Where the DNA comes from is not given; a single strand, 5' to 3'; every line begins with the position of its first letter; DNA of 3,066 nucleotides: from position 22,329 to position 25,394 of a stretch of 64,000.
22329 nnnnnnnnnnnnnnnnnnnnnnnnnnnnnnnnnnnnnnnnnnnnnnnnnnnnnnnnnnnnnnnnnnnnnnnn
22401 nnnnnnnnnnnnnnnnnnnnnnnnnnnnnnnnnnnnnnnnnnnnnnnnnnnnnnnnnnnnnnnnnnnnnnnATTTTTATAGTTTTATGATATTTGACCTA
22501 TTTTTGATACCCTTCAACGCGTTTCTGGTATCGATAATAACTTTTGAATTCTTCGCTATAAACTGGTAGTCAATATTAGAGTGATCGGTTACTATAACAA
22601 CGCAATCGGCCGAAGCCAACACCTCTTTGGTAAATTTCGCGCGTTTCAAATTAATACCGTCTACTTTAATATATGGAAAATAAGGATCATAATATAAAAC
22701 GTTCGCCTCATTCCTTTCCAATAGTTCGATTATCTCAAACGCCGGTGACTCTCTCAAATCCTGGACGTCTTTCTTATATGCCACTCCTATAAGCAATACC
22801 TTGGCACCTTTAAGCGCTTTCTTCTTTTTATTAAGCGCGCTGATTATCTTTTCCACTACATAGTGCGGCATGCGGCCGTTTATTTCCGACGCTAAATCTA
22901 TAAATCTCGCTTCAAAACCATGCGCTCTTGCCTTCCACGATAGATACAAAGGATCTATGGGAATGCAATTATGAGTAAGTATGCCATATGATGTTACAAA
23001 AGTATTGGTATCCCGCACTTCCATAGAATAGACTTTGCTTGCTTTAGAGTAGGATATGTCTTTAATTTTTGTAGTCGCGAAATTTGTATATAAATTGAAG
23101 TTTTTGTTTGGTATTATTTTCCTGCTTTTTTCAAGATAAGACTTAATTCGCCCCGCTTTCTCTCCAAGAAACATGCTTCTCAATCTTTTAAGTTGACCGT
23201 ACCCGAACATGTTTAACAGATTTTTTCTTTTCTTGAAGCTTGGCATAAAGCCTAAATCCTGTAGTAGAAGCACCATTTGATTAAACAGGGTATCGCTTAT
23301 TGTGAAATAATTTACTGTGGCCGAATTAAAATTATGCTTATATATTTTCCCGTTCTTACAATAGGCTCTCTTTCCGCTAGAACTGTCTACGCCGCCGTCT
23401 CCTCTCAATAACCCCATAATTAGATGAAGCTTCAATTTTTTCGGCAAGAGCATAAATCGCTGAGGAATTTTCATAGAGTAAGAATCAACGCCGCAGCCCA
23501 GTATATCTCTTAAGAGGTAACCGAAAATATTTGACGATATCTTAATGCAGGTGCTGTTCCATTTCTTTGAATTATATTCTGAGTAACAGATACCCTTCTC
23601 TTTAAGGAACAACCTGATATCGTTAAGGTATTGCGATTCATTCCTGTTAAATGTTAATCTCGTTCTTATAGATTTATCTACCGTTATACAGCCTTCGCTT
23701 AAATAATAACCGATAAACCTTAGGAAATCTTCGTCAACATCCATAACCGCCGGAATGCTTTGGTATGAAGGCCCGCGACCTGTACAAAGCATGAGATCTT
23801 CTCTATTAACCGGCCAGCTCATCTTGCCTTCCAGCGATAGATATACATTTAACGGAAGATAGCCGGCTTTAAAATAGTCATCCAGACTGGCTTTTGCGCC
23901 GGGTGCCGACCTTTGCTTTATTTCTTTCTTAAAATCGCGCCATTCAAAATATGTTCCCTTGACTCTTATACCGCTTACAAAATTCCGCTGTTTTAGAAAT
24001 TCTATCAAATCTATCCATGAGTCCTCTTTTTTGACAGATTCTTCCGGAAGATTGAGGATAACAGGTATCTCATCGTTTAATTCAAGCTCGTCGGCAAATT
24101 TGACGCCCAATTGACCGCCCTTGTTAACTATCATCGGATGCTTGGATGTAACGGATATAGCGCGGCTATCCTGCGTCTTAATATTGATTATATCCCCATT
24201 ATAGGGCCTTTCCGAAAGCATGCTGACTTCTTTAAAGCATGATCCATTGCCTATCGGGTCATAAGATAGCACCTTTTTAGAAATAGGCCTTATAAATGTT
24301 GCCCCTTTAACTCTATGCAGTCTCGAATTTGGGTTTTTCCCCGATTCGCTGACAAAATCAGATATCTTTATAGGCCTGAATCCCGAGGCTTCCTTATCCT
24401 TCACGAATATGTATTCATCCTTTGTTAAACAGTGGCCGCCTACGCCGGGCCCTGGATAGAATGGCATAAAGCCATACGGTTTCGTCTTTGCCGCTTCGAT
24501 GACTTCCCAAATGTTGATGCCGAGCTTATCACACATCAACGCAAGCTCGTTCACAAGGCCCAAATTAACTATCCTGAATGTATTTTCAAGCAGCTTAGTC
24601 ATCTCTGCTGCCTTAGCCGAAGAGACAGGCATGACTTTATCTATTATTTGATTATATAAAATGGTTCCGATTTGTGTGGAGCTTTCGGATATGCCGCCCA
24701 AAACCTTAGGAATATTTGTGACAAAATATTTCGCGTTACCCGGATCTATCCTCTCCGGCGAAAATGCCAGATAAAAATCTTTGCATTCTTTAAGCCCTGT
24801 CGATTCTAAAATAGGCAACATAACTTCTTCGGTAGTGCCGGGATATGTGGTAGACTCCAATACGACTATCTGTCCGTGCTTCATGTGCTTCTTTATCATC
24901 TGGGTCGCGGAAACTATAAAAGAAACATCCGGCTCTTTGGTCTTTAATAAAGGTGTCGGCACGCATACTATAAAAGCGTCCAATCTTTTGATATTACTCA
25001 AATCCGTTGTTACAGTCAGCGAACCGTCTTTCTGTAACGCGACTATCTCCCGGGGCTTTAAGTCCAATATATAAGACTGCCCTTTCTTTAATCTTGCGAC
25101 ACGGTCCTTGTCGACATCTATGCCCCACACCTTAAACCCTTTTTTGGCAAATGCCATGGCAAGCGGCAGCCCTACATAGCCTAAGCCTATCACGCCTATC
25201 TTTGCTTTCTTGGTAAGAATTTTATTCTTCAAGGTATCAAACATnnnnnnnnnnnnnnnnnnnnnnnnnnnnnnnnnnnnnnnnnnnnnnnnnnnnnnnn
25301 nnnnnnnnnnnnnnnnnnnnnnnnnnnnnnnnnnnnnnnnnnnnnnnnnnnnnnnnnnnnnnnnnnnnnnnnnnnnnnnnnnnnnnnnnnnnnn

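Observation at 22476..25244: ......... intein precisely at the catalytic cysteine of a TviB/WbpO-type UDP-GlcNAc 6-dehydrogenase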

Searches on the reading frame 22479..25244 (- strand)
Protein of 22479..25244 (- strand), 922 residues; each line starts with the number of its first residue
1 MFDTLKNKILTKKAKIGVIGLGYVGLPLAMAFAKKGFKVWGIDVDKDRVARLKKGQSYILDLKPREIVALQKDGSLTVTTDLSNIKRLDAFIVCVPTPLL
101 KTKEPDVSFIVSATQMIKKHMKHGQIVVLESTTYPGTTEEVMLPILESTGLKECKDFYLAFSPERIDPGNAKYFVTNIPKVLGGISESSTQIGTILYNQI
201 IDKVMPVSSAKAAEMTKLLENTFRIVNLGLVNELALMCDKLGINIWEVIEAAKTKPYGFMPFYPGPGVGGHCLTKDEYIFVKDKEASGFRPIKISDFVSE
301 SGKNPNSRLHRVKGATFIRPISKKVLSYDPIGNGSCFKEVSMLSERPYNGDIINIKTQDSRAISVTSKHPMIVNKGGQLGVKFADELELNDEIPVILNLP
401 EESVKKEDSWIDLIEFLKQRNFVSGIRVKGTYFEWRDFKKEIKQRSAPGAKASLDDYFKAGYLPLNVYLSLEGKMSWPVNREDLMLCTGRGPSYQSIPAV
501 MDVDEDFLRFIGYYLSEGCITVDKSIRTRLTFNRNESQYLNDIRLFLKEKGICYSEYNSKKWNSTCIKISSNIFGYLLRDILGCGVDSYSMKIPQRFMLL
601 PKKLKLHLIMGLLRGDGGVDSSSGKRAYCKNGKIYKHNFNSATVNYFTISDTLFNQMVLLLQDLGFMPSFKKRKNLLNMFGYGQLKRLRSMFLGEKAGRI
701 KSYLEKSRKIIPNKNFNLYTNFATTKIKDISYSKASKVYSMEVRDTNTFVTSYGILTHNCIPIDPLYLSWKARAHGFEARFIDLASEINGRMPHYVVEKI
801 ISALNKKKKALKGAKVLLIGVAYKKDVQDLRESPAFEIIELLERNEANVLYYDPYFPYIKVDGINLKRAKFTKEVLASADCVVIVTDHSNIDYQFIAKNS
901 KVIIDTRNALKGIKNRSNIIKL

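Call 4: search_protein_families(library=pfam, proteins=[window:22479-25244:-], max_evalue=0.1)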
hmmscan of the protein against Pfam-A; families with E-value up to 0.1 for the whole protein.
window:22479-25244:- (922 aa): 12 families
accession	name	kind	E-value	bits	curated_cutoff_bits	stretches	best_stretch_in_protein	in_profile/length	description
PF03721.20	UDPG_MGDP_dh_N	-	5e-48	163.6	27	1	15-191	2-181/187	UDP-glucose/GDP-mannose dehydrogenase family, NAD binding domain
PF00984.24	UDPG_MGDP_dh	-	8.5e-32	109.6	25.4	2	212-290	2-81/94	UDP-glucose/GDP-mannose dehydrogenase family, central domain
PF03720.21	UDPG_MGDP_dh_C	-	1.4e-22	80.5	30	1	818-911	2-102/103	UDP-glucose/GDP-mannose dehydrogenase family, UDP binding domain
PF14890.11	Intein_splicing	-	2.2e-11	44.2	35.8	1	338-759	36-155/155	Intein splicing domain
PF03446.21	NAD_binding_2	-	1e-09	39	21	1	15-141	1-103/161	NAD binding domain of 6-phosphogluconate dehydrogenase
PF14528.11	LAGLIDADG_3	-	2.5e-06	28.1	22.5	1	507-564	4-60/82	LAGLIDADG-like domain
PF02737.24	3HCDH_N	-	5.8e-05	23.5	22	1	15-57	1-43/180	3-hydroxyacyl-CoA dehydrogenase, NAD binding domain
PF02826.25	2-Hacid_dh_C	-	0.00043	20.1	25.1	0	12-53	35-76/178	D-isomer specific 2-hydroxyacid dehydrogenase, NAD binding domain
PF01210.29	NAD_Gly3P_dh_N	-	0.00075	19.9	23.1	0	15-101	1-83/158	NAD-dependent glycerol-3-phosphate dehydrogenase N-terminus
PF02254.24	TrkA_N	-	0.0016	19.2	23.8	1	18-96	3-71/116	TrkA-N domain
PF02558.23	ApbA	-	0.009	16.1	22.2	1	16-97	1-76/150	Ketopantoate reductase PanE/ApbA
PF01262.27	AlaDh_PNT_C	-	0.028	14.3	23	1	9-127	23-96/214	Alanine dehydrogenase/PNT, C-terminal domain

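Call 5: search_protein_families(library=ncbifam, proteins=[window:22479-25244:-], max_evalue=0.1)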
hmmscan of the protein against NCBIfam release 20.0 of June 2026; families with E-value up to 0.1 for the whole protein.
window:22479-25244:- (922 aa): 35 families (the best 25 are shown)
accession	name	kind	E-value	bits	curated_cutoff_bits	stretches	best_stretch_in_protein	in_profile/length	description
TIGR03026.1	NDP-sugDHase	subfamily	3.8e-137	457.4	189.8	2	15-290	2-282/413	nucleotide sugar dehydrogenase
NF040825.1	UDPMaNacDH_Arch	equivalog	3.2e-91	306.3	750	2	15-285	2-271/418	UDP-N-acetyl-D-mannosamine dehydrogenase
NF008286.0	PRK11064.1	equivalog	1.8e-79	267.3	459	2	14-300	4-293/420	UDP-N-acetyl-D-mannosamine dehydrogenase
NF011729.0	PRK15182.1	equivalog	1.4e-71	241.5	592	2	13-292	6-281/425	Vi polysaccharide biosynthesis UDP-N-acetylglucosamine C-6 dehydrogenase TviB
NF041297.1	UDPGDh_AglM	equivalog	1.3e-55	189.1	670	2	15-307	2-303/429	UDP-glucose 6-dehydrogenase AglM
NF047673.2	TeichurnBiosyTuaD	equivalog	2.1e-45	155.7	700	2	15-304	3-292/439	UDP-glucose 6-dehydrogenase TuaD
NF045703.1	rSAM_Tes_intein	exception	4e-23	81.2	1700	1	271-761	155-612/1040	tetraether lipid synthase Tes, intein-containing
NF011491.0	PRK14898.1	equivalog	1.5e-16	59.7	783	1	273-625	77-357/860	DNA-directed RNA polymerase subunit A''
NF011303.0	PRK14715.1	equivalog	8e-16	56.3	1585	1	324-647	943-1256/1627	DNA-directed DNA polymerase II large subunit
NF011631.0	PRK15057.1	equivalog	1.3e-11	44.2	757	1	15-277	2-258/388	UDP-glucose 6-dehydrogenase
TIGR01445.1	intein_Nterm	domain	1.6e-08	35.4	24.5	1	272-373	1-83/83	intein N-terminal splicing region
NF011302.0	PRK14714.1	equivalog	3.6e-08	31.4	1791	1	272-422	932-1079/1350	DNA-directed DNA polymerase II large subunit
NF043037.1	ThreonDh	equivalog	1.1e-06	28.3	350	1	13-54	2-43/297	L-threonate dehydrogenase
TIGR01443.1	intein_Cterm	domain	2.7e-05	24.2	15.6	1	737-760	1-24/24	intein C-terminal splicing region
NF011418.0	PRK14845.1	equivalog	0.00014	19.8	756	1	270-622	22-247/1049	translation initiation factor IF-2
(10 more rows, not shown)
